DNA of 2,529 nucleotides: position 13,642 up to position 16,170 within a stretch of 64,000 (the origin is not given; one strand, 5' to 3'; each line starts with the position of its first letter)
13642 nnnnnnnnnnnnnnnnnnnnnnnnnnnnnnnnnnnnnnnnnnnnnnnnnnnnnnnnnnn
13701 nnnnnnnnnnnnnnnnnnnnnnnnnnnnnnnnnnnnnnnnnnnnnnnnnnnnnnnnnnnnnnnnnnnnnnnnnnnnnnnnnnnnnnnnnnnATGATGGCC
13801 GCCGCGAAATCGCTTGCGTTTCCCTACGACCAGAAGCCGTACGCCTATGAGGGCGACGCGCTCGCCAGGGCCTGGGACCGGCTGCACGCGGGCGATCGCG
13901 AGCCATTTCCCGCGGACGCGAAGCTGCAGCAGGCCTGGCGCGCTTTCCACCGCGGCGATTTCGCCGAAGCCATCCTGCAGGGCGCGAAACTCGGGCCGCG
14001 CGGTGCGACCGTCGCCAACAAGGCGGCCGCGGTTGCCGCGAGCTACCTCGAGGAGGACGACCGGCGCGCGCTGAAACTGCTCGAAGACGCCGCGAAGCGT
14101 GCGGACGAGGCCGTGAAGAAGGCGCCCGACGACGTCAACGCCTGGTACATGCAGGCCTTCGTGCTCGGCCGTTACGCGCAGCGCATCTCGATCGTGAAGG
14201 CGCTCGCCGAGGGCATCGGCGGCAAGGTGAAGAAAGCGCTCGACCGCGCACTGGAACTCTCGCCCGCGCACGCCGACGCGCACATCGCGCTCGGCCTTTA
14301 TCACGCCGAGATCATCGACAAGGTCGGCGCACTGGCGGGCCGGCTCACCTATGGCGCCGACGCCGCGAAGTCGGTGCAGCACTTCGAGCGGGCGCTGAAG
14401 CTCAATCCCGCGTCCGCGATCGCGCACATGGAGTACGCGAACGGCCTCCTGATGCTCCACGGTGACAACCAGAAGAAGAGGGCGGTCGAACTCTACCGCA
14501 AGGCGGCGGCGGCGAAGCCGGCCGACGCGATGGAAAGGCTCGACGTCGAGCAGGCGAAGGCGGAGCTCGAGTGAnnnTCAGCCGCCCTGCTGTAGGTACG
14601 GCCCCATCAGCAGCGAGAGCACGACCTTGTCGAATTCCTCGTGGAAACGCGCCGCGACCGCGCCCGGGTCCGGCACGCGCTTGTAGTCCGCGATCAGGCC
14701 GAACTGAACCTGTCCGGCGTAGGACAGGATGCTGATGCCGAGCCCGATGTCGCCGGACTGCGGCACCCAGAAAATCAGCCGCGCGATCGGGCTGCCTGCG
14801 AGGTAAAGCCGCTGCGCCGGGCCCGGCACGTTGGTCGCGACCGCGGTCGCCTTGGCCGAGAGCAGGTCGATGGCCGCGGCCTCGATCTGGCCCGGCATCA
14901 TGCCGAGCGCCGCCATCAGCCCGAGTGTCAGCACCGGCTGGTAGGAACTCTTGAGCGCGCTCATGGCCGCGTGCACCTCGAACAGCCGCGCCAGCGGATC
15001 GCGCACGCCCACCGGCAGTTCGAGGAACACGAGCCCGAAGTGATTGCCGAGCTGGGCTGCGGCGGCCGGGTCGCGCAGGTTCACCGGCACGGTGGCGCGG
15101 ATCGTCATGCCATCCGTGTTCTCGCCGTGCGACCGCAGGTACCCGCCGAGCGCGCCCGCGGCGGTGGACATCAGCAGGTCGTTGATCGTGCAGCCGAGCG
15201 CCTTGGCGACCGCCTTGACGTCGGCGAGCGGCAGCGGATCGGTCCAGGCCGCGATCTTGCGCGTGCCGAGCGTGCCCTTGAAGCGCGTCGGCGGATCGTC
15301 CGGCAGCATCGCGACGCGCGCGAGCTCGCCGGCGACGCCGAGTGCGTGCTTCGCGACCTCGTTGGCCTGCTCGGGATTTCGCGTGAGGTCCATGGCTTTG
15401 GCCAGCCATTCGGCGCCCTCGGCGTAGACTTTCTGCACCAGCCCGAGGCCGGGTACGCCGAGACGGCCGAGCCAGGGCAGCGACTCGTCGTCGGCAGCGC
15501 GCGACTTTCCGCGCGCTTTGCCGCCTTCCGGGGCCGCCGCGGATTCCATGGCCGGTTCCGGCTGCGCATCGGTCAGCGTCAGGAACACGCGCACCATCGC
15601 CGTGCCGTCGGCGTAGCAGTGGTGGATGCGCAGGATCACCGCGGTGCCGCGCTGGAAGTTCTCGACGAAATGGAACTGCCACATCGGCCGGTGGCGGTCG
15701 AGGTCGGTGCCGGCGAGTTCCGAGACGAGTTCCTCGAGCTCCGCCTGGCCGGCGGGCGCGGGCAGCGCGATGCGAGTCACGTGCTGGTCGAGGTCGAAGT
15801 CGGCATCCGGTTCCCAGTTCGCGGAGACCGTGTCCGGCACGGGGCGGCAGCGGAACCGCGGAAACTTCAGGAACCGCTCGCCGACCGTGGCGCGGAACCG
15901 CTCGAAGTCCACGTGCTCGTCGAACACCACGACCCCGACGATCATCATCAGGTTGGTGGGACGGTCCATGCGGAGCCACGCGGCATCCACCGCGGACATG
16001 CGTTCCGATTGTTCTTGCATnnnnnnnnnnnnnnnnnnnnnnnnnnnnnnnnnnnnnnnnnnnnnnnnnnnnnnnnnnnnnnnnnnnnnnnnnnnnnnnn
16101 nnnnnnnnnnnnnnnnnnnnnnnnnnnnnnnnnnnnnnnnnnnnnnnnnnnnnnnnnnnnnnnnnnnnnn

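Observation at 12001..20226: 8.2-kb neutral-lipid (wax ester/TAG) body cassette wedged between purA and tRNA-Leu/rnr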

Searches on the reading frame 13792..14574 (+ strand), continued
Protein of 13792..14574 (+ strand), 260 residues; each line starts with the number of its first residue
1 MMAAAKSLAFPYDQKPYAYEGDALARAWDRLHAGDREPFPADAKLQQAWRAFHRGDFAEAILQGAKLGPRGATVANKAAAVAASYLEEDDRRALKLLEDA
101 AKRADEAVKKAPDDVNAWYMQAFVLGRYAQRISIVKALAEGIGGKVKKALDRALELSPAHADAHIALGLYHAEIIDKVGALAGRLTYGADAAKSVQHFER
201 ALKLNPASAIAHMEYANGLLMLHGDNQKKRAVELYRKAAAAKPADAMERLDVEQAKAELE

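Call 60: search_solved_structures(query=A1, max_evalue=1, show_alignments=2)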
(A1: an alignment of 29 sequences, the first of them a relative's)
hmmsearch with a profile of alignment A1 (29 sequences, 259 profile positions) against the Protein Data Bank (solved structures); distinct sequences matched with E-value up to 1: 34.
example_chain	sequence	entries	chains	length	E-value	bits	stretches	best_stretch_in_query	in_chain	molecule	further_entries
9qhb_A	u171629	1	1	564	2e-26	96.2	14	189-255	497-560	Engineered tetratricopeptide repeat protein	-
9qhc_A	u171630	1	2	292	8.6e-15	58.1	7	189-255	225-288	Engineered tetratricopeptide repeat protein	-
8bu0_A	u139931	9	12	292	3.2e-14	56.3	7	189-254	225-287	Consensus tetratricopeptide repeat protein | Crystal structure of an 8-repeat consensus TPR superhelix with Zinc. | Monomer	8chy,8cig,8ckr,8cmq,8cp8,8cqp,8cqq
7obi_A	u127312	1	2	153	4.4e-07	32.9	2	188-245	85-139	CTPR-rv4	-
8ch0_A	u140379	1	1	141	4.9e-07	32.7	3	188-245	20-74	Consensus tetratricopeptide repeat protein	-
2fo7_A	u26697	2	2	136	5.8e-07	32.5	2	189-245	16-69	SYNTHETIC CONSENSUS TPR PROTEIN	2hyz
9gzg_A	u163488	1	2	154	1.1e-06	31.5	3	189-255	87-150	Engineered CTPR protein with glutamic acids for conductivity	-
3kd7_A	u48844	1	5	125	5.4e-06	29.3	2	188-245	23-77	CTPR390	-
1na0_A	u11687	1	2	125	0.00036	23.3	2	189-255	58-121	designed protein CTPR3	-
6vfj_B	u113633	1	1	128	0.0032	20.2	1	192-259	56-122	I53_dn5B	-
2wqh_A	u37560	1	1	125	0.0048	19.6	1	189-255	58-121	CTPR3Y3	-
9uav_C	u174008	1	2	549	0.0073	19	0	210-249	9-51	Protein sel-1 homolog 1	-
8ket_C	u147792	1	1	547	0.0075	19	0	210-249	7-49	Protein sel-1 homolog 1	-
8kes_D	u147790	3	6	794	0.0088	18.8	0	209-249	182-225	Protein sel-1 homolog 1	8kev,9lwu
6v8e_A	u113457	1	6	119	0.01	18.6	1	188-255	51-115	Designed protein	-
7cc7_A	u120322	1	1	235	0.18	14.5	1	98-170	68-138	Regulator of microtubule dynamics protein 3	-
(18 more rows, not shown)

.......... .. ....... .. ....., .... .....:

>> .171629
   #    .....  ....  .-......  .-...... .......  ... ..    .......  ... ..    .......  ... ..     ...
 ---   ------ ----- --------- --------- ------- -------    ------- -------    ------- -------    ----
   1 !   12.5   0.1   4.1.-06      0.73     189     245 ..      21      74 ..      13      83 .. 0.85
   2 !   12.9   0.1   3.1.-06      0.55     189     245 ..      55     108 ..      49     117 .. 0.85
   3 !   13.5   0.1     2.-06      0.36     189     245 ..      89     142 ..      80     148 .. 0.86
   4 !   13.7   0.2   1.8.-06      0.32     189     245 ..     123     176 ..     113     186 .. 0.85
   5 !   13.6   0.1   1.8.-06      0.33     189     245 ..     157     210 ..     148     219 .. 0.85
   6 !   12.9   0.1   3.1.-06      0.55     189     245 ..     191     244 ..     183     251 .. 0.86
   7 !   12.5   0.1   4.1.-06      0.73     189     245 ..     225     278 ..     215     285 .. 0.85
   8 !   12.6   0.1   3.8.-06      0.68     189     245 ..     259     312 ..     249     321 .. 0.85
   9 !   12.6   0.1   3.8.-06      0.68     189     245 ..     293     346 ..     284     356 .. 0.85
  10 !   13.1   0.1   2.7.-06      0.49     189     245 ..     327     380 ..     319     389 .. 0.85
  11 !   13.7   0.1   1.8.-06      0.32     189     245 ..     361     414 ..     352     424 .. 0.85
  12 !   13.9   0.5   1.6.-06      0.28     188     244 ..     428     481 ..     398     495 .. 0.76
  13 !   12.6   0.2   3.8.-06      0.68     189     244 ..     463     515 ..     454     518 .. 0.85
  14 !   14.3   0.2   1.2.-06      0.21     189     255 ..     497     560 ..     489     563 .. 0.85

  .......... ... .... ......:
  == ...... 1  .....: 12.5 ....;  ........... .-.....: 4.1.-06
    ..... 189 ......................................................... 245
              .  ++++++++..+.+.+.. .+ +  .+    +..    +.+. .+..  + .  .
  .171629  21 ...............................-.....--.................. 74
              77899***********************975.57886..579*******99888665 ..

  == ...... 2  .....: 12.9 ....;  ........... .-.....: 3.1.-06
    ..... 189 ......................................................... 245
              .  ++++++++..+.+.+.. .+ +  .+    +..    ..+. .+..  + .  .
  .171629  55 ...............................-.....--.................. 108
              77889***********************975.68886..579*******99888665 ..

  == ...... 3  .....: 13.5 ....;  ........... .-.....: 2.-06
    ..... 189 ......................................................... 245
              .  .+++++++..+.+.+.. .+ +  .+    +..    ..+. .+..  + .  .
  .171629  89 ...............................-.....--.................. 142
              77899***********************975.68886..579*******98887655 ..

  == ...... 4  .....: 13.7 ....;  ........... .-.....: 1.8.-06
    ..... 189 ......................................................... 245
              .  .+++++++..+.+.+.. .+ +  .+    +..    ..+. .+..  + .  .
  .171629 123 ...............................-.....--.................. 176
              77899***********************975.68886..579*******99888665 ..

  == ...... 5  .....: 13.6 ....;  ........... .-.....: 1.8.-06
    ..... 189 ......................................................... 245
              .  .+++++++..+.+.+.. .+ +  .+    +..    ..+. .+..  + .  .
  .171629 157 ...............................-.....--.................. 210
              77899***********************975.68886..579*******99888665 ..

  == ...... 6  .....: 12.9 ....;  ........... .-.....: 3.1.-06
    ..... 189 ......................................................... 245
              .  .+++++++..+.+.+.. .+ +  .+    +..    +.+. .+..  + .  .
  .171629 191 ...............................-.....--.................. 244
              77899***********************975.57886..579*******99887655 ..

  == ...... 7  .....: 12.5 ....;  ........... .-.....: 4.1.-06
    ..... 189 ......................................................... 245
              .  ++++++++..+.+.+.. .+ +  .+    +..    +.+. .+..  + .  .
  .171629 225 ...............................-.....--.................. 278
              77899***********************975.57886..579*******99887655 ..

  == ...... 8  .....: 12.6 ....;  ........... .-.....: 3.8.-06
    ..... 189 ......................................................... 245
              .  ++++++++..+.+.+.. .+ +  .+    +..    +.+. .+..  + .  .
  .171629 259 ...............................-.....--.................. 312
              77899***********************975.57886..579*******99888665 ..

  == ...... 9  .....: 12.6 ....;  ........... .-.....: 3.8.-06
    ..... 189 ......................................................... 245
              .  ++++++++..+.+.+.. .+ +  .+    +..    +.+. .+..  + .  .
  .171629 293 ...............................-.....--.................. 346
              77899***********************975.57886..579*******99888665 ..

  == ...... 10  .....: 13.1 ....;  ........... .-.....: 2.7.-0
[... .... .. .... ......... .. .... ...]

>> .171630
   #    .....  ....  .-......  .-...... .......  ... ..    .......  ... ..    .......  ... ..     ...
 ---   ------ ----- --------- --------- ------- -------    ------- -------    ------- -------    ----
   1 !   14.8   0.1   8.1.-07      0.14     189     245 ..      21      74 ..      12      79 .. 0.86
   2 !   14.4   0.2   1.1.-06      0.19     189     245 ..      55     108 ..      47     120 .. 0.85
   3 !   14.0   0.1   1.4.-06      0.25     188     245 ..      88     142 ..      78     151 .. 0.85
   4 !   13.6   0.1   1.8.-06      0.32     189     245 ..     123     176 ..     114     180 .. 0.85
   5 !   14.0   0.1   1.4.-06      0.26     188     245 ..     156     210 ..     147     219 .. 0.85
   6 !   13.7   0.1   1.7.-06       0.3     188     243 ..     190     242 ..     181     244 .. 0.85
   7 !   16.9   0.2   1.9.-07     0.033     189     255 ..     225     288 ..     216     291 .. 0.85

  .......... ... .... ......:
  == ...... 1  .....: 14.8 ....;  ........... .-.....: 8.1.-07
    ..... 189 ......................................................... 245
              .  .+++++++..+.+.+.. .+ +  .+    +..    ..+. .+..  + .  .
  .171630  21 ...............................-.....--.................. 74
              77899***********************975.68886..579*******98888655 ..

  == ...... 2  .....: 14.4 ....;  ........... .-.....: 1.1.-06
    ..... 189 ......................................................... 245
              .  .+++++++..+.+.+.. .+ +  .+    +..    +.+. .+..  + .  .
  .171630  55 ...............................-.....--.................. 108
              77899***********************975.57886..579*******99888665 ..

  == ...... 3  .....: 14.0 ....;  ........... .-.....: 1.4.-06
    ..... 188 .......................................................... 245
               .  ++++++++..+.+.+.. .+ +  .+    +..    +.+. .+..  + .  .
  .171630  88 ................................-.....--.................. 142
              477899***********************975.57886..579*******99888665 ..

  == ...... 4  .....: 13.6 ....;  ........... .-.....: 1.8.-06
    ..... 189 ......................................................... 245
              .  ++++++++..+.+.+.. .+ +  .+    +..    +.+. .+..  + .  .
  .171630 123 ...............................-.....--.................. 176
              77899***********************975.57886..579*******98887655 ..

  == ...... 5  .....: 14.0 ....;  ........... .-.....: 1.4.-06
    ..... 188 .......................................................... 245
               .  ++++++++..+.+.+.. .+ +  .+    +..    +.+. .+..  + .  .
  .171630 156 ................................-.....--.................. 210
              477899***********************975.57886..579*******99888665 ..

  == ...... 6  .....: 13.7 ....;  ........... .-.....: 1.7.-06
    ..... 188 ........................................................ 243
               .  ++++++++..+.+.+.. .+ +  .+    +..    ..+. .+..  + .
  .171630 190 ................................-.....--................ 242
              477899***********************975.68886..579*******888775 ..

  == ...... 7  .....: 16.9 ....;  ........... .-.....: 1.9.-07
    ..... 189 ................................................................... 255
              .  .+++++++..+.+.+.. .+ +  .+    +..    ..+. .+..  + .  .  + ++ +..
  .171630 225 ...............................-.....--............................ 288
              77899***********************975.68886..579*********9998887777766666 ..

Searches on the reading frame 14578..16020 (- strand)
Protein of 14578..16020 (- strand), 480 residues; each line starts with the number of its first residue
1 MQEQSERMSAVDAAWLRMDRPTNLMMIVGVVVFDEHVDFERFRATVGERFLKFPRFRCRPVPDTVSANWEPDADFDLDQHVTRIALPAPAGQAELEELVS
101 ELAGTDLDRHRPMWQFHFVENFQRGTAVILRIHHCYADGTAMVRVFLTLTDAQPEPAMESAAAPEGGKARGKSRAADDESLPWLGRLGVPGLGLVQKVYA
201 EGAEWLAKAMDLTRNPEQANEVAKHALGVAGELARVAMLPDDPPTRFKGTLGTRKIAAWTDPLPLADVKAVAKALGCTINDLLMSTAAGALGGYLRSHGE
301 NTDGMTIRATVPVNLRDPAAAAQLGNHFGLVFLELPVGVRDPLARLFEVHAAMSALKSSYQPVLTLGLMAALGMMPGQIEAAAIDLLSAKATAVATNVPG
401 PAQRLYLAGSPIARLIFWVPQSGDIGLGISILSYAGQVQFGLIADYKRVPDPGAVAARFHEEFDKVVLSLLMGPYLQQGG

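Call 8: search_protein_families(library=pfam, proteins=[window:14578-16020:-], max_evalue=0.01)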
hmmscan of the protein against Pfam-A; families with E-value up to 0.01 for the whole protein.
window:14578-16020:- (480 aa): 2 families
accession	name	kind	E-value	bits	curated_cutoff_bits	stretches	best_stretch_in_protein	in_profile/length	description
PF03007.21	WS_DGAT_cat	-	8.5e-45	154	23.6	1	8-282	1-262/263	Wax ester synthase/diacylglycerol acyltransferase catalytic domain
PF06974.18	WS_DGAT_C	-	1.5e-40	139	20.7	1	325-465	2-143/145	WS/DGAT C-terminal domain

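Call 20: search_protein_families(library=ncbifam, proteins=[window:14578-16020:-], max_evalue=0.001)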
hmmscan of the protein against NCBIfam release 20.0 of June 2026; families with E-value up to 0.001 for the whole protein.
window:14578-16020:- (480 aa): 1 family
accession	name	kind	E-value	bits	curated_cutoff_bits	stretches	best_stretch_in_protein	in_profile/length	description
TIGR02946.1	acyl_WS_DGAT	subfamily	8e-127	423.9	309.95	1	8-465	1-448/453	wax ester/triacylglycerol synthase family O-acyltransferase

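Call 40: search_solved_structures(query=window:14578-16020:-, max_evalue=0.001, show_alignments=1)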
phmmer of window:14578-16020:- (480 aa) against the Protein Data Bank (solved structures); distinct sequences matched with E-value up to 0.001: 2.
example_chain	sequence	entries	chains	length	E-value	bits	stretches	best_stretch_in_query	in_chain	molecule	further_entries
6chj_A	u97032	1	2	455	2.7e-26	95.5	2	252-450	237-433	Diacylglycerol O-acyltransferase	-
7nxg_A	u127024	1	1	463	1.1e-25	93.5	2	264-462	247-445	O-acyltransferase WSD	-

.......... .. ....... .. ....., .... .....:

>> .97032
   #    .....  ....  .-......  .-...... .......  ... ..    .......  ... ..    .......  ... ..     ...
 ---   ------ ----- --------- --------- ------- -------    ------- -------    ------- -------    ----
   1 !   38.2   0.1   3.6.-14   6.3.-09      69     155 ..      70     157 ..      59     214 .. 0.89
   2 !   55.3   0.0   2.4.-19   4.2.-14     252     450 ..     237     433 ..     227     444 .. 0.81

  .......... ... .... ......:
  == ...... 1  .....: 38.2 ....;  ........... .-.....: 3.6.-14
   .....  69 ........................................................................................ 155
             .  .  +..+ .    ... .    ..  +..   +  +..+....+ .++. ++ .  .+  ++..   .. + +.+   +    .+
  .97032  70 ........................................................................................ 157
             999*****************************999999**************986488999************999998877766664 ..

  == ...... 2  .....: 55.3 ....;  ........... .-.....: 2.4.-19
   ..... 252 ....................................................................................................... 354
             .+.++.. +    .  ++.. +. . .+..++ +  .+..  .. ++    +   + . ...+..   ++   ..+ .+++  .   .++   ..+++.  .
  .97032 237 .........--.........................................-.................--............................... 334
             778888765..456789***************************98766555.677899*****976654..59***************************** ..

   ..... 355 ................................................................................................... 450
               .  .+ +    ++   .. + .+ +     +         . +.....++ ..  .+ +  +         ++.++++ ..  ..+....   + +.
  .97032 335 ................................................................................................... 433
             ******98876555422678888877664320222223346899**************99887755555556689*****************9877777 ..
